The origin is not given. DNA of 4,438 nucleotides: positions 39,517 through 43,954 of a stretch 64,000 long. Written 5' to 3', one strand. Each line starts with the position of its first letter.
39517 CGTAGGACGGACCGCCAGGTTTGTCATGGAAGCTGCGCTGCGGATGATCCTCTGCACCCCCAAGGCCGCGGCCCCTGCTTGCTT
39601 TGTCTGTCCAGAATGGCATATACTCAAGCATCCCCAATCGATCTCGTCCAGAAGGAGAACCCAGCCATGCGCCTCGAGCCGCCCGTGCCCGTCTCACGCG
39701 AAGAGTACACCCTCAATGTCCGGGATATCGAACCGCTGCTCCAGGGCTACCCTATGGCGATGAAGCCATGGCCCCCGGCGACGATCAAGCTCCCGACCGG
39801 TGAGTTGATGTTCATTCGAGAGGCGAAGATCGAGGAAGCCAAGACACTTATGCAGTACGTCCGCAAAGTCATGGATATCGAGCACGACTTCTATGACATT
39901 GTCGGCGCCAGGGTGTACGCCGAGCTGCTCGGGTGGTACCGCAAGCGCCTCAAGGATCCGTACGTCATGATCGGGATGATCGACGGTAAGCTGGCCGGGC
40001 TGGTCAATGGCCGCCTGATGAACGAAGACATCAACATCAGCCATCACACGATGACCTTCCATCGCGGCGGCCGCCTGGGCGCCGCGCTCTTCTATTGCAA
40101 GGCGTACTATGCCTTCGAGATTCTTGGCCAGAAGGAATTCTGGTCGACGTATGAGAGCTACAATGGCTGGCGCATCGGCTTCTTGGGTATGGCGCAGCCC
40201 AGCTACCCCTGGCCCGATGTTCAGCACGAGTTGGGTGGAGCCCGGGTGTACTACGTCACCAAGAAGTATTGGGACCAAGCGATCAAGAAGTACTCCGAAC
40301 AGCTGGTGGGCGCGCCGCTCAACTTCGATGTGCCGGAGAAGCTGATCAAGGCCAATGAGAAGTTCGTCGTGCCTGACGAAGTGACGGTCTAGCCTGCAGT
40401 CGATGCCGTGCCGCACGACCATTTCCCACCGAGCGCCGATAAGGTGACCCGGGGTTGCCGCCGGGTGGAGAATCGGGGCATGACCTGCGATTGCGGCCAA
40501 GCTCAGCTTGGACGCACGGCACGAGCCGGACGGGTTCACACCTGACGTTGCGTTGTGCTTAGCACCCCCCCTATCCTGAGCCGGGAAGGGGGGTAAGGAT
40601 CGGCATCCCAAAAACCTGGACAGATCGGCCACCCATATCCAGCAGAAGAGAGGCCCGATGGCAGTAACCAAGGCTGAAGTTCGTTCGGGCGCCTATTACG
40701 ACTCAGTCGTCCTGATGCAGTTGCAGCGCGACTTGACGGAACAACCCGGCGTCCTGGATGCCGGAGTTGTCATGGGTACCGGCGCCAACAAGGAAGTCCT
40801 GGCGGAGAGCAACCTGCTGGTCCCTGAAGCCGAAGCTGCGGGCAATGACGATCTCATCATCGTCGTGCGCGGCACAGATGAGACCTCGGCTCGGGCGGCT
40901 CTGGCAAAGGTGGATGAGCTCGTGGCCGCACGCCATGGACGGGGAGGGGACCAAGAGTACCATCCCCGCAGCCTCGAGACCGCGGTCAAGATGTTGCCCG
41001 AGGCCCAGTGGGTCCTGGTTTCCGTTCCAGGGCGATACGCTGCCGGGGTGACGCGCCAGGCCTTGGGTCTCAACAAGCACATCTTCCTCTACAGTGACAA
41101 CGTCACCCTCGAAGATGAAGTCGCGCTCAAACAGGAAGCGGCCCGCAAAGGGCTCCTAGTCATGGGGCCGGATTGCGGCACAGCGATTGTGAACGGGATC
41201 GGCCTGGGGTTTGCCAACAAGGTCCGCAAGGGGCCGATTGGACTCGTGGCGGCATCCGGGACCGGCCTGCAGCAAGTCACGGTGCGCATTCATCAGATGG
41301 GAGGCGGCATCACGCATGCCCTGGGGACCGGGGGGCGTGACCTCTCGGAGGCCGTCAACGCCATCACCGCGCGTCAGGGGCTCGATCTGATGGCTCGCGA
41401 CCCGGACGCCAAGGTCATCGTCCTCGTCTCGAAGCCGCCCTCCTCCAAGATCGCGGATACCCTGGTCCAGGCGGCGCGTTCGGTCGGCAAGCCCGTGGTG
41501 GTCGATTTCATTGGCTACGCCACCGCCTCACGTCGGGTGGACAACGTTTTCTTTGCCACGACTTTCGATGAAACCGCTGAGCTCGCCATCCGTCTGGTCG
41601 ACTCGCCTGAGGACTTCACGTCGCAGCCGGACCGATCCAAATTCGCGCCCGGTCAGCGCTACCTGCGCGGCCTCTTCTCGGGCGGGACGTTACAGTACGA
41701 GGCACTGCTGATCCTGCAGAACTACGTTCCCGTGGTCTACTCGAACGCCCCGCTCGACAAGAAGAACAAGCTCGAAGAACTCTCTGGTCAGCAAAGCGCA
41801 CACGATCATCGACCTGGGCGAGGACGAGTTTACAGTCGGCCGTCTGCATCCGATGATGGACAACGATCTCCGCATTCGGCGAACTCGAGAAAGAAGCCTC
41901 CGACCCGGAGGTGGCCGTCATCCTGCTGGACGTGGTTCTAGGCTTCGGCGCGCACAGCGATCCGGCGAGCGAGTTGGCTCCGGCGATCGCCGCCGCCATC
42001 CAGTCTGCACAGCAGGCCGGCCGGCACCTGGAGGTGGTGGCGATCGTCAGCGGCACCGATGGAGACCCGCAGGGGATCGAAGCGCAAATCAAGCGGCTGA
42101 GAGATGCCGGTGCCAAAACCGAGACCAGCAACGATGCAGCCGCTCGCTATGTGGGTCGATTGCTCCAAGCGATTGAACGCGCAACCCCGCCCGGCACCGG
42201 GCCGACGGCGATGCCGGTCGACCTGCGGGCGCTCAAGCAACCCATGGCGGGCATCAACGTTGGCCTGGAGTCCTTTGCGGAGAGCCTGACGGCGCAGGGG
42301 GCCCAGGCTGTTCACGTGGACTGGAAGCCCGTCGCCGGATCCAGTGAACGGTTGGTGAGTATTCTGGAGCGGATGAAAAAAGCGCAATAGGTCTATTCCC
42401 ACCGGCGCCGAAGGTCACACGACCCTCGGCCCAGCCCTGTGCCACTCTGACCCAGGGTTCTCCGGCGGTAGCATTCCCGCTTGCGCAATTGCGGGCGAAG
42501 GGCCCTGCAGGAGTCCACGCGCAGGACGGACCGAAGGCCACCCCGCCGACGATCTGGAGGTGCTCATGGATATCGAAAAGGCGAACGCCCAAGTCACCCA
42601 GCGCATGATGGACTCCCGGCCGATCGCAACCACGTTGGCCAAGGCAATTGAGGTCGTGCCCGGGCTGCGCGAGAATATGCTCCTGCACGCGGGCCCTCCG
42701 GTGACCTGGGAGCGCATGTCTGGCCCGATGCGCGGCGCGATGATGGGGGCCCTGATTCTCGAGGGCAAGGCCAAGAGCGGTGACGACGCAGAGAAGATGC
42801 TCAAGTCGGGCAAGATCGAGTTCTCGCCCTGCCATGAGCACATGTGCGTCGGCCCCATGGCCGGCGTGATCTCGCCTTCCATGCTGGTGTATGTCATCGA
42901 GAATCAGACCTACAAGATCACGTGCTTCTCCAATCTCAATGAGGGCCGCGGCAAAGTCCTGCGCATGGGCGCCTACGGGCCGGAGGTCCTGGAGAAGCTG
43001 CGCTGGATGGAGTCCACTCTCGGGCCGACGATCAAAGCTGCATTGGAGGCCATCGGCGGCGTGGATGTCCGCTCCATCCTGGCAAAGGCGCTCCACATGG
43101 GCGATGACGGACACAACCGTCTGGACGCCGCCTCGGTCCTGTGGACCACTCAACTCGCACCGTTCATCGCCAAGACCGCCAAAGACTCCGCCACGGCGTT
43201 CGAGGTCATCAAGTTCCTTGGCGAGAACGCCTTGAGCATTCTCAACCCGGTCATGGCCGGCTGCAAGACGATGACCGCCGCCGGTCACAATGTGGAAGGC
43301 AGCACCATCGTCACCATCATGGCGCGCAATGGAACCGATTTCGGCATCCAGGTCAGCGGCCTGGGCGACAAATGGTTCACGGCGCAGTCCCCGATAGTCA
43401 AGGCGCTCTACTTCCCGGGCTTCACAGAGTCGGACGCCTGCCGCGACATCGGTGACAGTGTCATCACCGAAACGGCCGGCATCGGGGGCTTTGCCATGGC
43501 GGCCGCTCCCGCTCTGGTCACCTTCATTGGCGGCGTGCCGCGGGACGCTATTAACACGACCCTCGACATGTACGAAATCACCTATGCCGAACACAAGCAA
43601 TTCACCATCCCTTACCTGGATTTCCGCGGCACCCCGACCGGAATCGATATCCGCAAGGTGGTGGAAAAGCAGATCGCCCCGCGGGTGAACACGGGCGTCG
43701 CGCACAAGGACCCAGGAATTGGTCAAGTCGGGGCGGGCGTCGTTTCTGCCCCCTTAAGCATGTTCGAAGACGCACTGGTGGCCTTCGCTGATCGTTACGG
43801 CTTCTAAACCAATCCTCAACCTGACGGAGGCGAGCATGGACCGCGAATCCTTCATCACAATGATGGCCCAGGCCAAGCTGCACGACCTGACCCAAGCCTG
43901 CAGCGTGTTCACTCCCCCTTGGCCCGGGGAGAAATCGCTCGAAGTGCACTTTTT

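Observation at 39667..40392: Paralogous pair of atypical GNAT-like proteins, each next to a cyclase paralog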

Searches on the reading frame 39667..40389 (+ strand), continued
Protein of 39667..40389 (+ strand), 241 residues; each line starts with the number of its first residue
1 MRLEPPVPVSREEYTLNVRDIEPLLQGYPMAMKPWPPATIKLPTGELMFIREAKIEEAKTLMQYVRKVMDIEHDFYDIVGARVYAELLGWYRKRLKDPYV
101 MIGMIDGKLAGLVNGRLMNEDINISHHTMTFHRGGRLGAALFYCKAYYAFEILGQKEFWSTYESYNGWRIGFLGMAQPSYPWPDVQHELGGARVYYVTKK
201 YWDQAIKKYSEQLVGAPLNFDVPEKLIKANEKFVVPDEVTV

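Call 76: search_dna_similar(query=L035:10001-10723:+, collection=plasmids, mode=protein, max_evalue=0.00001, max_rows=20)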
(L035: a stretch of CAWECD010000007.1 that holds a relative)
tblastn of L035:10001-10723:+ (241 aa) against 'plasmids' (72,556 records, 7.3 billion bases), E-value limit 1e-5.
No match.
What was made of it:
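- Tried and rejected: The plasmid collection holds no homolog (call 76).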

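Call 77: find_homologous_proteins(query=L035:10001-10723:+, max_evalue=1e-20)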
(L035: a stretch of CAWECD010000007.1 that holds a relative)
Query L035:10001-10723:+ (241 aa): 1079 proteins with E <= 1e-20 among 1606 candidates; the best 120 are listed.
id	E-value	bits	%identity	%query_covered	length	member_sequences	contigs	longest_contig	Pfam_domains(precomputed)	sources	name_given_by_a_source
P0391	6.8e-140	483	85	100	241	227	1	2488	-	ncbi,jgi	-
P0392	1.4e-139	482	84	100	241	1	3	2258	-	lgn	-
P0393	5.1e-139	480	85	100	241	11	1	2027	-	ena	-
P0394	2.4e-138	478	85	100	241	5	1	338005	-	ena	-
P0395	4.3e-138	477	83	100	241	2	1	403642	-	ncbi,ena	-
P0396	6.0e-137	473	83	100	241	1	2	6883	-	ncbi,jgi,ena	ncbi:MAG: N-acetyltransferase [Acidimicrobiales bacterium]|jgi:hypothetical protein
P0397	2.0e-136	471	84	100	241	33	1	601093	-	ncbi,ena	-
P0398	9.7e-136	469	82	100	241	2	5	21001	-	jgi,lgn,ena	jgi:hypothetical protein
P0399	3.0e-135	467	83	100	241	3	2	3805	-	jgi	jgi:hypothetical protein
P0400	3.8e-135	467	83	100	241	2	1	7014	-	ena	-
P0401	5.0e-135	467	82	100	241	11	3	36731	-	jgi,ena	-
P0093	5.5e-135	467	82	100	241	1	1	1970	-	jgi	jgi:hypothetical protein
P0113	8.4e-135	466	82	100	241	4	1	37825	-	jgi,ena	-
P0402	2.2e-134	465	82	100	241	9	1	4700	-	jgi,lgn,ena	-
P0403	2.3e-134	465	83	100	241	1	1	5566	-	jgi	jgi:hypothetical protein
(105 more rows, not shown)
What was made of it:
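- X from an actinobacterial barbiturase locus is 77-85% identical to the top 120 database homologs, which include Anaerolineae proteins and proteins that also matched X1 (call 77).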

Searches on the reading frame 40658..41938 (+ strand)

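Call 4: search_protein_families(library=pfam, proteins=[window:40658-41938:+], max_evalue=0.1)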
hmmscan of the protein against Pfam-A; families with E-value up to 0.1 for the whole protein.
window:40658-41938:+ (427 aa): 3 families
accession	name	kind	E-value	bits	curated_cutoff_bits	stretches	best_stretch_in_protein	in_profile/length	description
PF02629.25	CoA_binding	-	3e-05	25.1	22.3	1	192-284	4-95/97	CoA binding domain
PF13607.11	Succ_CoA_lig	-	0.00081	19.6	27.4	1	191-292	1-96/138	Succinyl-CoA ligase like flavodoxin domain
PF03927.19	NapD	-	0.01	16.3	28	0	229-270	15-56/76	NapD protein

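Call 5: search_protein_families(library=ncbifam, proteins=[window:40658-41938:+], max_evalue=1)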
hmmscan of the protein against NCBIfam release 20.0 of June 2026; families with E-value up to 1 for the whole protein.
window:40658-41938:+ (427 aa): 5 families
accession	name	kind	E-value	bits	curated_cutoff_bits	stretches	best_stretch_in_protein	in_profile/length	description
NF004760.0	PRK06091.1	subfamily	9.1e-108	361.1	433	1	6-360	4-357/555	acyl-CoA synthetase FdrA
NF004230.0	PRK05678.1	equivalog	5.4e-14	52.1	336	1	115-291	65-240/291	succinate--CoA ligase subunit alpha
TIGR01019.1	sucCoAalpha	subfamily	4.2e-11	42.8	353.2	1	115-291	63-238/286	succinate--CoA ligase subunit alpha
TIGR03371.1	cellulose_yhjQ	equivalog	0.02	14.4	157.85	1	241-299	106-163/246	cellulose biosynthesis protein BcsQ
NF045494.1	AcCoALig_Archglob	equivalog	0.076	11.3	1200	1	153-256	326-425/665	acetate--CoA ligase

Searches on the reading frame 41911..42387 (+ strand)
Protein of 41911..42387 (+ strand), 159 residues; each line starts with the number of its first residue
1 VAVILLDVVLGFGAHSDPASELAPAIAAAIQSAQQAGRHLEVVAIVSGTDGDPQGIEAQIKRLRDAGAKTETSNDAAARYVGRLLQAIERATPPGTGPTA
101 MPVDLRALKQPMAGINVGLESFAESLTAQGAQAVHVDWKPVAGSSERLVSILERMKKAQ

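Call 4: search_protein_families(library=pfam, proteins=[window:41911-42387:+], max_evalue=0.1)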
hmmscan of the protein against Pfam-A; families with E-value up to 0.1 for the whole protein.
window:41911-42387:+ (159 aa): 2 families
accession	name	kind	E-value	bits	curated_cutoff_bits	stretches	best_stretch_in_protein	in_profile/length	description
PF00549.24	Ligase_CoA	-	3.2e-16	60.1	24.5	1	2-82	52-126/128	CoA-ligase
PF23226.1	Exo_endo_phos_PGAP2IP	-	0.041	13.6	27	1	18-69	99-147/239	PGAP2IP, C-terminal nuclease-like domain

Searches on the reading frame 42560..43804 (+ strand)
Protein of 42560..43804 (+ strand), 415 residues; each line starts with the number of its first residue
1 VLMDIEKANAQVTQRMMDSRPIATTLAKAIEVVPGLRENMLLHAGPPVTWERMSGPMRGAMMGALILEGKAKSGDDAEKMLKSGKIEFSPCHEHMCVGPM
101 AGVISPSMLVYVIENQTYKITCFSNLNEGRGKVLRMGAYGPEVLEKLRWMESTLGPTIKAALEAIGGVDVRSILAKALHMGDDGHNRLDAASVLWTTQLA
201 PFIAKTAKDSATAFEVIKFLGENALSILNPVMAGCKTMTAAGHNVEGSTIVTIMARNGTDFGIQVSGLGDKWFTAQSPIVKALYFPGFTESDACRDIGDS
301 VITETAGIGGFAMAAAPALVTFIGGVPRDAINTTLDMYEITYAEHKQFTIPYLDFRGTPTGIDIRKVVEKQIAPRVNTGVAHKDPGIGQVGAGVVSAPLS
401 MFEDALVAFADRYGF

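Call 4: search_protein_families(library=pfam, proteins=[window:42560-43804:+], max_evalue=0.1)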
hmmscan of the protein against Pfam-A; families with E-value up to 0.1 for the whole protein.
window:42560-43804:+ (415 aa): 1 family
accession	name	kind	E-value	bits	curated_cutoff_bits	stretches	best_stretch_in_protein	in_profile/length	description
PF06545.17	AllG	-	1.4e-88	296.5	27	1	86-300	1-215/215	Oxamate carbamoyltransferase subunit AllG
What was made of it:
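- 42560..43807 (+): allG (DUF1116, oxamate carbamoyltransferase subunit family). Pfam PF06545, E 1.4e-88 (call 4).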

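Call 5: search_protein_families(library=ncbifam, proteins=[window:42560-43804:+], max_evalue=1)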
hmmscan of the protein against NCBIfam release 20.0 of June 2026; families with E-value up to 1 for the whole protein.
window:42560-43804:+ (415 aa): 0 families
